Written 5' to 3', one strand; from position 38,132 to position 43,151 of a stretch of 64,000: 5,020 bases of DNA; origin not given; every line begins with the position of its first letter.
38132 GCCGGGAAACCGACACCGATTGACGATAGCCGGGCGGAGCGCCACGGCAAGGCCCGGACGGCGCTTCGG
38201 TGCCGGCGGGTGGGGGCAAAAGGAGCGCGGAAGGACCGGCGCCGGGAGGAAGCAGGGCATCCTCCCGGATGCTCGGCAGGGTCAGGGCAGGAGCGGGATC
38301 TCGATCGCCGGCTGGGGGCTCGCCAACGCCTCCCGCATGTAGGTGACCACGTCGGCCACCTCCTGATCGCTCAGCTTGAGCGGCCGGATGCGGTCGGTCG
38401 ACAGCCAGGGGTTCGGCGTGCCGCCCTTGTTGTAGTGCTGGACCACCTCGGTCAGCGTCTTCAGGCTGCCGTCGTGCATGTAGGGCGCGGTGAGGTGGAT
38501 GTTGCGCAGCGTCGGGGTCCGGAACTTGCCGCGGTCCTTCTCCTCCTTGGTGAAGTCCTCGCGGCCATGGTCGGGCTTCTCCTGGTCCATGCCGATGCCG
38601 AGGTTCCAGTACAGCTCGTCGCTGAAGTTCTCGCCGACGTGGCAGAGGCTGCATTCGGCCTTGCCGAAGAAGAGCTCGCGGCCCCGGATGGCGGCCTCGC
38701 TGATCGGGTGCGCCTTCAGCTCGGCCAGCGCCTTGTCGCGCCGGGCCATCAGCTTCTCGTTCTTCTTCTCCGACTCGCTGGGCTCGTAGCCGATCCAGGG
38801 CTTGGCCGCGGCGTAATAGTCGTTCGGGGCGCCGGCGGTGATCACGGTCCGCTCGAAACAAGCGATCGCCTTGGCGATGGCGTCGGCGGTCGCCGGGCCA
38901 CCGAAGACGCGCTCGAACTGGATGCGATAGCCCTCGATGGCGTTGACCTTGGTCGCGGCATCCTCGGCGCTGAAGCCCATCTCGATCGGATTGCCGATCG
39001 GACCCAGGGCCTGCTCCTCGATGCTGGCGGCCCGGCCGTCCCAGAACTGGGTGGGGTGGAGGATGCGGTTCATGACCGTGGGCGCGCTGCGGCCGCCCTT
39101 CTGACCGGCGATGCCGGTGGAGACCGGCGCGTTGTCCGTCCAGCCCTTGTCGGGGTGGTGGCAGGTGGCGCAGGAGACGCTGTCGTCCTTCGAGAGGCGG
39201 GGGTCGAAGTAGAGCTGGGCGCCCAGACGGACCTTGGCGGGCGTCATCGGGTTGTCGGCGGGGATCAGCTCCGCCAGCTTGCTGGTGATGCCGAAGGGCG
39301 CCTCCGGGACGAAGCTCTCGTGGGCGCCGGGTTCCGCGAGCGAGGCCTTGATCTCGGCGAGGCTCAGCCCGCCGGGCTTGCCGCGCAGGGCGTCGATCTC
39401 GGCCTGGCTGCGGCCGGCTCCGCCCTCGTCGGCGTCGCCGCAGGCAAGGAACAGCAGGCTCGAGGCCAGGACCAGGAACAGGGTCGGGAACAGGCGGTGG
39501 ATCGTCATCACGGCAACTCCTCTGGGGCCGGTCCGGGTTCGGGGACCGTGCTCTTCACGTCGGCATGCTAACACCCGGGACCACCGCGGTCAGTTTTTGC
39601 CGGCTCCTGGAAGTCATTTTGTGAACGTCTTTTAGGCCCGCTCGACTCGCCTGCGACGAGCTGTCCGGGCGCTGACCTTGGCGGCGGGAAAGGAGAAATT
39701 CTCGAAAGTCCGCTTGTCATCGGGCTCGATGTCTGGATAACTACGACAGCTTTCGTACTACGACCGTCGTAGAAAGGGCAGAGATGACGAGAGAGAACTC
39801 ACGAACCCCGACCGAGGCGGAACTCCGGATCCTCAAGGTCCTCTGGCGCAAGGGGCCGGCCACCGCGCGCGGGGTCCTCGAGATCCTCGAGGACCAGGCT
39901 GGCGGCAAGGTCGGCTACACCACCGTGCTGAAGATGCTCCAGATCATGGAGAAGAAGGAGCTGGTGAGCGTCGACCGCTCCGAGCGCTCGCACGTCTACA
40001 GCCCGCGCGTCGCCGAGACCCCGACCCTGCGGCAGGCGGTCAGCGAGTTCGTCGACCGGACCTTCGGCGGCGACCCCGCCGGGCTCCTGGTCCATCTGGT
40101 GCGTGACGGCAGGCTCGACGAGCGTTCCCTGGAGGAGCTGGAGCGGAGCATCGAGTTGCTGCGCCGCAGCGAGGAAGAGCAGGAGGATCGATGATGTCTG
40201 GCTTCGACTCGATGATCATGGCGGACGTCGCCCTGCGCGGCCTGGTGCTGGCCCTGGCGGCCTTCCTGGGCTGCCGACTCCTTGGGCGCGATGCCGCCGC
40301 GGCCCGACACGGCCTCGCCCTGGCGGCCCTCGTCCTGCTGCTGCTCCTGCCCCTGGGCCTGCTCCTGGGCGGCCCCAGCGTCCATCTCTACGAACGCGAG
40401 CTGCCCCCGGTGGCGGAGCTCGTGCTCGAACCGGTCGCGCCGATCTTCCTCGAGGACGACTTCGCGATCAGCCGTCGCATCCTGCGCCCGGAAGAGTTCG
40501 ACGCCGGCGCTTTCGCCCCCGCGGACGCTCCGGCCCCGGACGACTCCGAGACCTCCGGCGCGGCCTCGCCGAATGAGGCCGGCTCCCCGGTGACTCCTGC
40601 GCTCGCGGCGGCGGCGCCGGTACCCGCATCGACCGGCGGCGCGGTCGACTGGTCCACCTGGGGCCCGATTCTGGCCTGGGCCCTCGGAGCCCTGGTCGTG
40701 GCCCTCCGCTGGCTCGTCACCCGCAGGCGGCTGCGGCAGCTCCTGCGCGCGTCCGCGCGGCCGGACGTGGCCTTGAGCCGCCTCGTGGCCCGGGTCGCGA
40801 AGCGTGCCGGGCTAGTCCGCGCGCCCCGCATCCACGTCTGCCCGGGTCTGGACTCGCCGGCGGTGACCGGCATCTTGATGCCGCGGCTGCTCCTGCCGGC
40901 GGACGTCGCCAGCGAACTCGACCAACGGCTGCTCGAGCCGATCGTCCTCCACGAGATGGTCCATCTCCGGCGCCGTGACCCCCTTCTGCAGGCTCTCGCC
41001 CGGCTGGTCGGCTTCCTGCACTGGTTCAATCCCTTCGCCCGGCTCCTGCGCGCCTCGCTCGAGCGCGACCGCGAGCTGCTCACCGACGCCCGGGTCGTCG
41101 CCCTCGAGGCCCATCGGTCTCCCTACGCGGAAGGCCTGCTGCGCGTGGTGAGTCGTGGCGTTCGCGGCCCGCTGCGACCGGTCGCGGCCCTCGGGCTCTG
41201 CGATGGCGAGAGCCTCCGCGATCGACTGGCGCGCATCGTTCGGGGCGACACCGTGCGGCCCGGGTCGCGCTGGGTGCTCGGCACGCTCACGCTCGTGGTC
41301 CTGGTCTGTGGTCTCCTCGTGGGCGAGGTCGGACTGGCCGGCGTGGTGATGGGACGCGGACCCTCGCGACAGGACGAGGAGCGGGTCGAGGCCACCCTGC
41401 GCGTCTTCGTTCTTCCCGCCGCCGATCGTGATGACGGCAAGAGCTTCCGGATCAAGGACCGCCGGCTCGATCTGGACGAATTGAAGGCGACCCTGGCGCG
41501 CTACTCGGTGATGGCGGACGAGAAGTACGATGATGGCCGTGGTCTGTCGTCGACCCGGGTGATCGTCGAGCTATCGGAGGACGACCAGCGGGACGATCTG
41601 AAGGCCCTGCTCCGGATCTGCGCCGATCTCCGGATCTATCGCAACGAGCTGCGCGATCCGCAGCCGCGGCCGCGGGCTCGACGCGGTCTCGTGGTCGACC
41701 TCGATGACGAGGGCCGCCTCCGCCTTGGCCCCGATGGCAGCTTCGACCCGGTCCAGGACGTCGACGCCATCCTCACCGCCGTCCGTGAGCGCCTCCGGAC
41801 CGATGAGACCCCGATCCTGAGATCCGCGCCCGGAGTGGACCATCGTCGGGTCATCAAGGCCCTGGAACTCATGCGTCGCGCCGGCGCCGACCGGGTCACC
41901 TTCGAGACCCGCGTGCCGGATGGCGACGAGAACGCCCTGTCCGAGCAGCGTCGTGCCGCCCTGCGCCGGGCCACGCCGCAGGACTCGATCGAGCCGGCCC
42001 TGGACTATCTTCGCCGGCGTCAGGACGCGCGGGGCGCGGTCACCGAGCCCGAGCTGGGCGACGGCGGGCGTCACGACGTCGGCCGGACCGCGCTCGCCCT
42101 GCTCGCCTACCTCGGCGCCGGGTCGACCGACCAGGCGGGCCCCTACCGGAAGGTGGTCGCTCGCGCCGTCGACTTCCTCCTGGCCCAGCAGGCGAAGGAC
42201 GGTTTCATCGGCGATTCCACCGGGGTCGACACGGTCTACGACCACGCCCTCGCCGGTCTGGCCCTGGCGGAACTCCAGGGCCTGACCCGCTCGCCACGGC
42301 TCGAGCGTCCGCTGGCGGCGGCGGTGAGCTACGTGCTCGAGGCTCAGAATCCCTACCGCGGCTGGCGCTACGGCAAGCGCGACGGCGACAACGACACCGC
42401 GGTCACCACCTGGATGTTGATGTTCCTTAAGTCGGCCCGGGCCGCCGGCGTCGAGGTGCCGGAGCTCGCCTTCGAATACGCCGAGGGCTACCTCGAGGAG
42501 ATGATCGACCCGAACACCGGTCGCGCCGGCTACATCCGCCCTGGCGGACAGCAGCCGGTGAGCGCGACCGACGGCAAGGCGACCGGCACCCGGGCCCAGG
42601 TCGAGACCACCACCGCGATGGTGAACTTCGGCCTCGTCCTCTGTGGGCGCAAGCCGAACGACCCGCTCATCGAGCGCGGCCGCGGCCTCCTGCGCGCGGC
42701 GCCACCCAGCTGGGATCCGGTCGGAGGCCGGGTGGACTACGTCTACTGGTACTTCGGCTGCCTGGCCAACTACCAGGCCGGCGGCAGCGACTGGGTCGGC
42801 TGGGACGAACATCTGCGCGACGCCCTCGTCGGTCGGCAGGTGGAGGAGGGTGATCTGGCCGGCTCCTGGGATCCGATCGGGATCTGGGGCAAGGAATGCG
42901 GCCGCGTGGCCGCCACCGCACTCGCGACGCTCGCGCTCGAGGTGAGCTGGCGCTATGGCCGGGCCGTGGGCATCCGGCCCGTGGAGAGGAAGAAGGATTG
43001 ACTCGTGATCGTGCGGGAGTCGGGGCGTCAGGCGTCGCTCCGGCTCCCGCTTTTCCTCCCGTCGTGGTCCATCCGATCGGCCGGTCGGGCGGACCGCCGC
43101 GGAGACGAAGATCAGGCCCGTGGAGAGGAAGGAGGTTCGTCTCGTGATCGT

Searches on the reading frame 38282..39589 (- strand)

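Call 49: search_protein_families(library=pfam, proteins=[window:38282-39589:-], max_evalue=0.001)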
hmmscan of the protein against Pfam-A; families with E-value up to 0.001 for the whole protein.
window:38282-39589:- (435 aa): 3 families
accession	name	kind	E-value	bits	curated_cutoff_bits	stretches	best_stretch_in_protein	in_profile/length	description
PF03150.19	CCP_MauG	-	1.2e-54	185.5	25.6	1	117-261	1-145/149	Di-haem cytochrome c peroxidase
PF00034.26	Cytochrom_C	-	1.7e-07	32.9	21.3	1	302-420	3-88/90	Cytochrome c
PF21419.2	RoxA-like_Cyt-c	-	0.00028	20.8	26.7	1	358-384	4-30/39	RoxA-like, cytochrome c-like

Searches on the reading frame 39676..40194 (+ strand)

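Call 49: search_protein_families(library=pfam, proteins=[window:39676-40194:+], max_evalue=0.001)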
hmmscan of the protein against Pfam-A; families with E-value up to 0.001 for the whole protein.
window:39676-40194:+ (172 aa): 2 families
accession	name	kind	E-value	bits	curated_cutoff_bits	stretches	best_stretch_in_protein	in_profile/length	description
PF03965.22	Penicillinase_R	-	2.7e-24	86.1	22.6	1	46-160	2-114/115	Penicillinase repressor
PF01978.25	TrmB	-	0.00034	20.8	25.6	1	46-110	7-64/68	Sugar-specific transcriptional regulator TrmB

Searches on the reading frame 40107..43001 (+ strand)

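Call 49: search_protein_families(library=pfam, proteins=[window:40107-43001:+], max_evalue=0.001)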
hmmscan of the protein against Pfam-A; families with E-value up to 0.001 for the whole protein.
window:40107-43001:+ (964 aa): 2 families
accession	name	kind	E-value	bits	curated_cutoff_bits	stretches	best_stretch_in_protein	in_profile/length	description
PF05569.17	Peptidase_M56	-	2e-32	113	31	1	188-363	103-281/296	BlaR1 peptidase M56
PF13243.12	SQHop_cyclase_C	-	0.00057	19.5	26.1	0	652-754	135-227/319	Squalene-hopene cyclase C-terminal domain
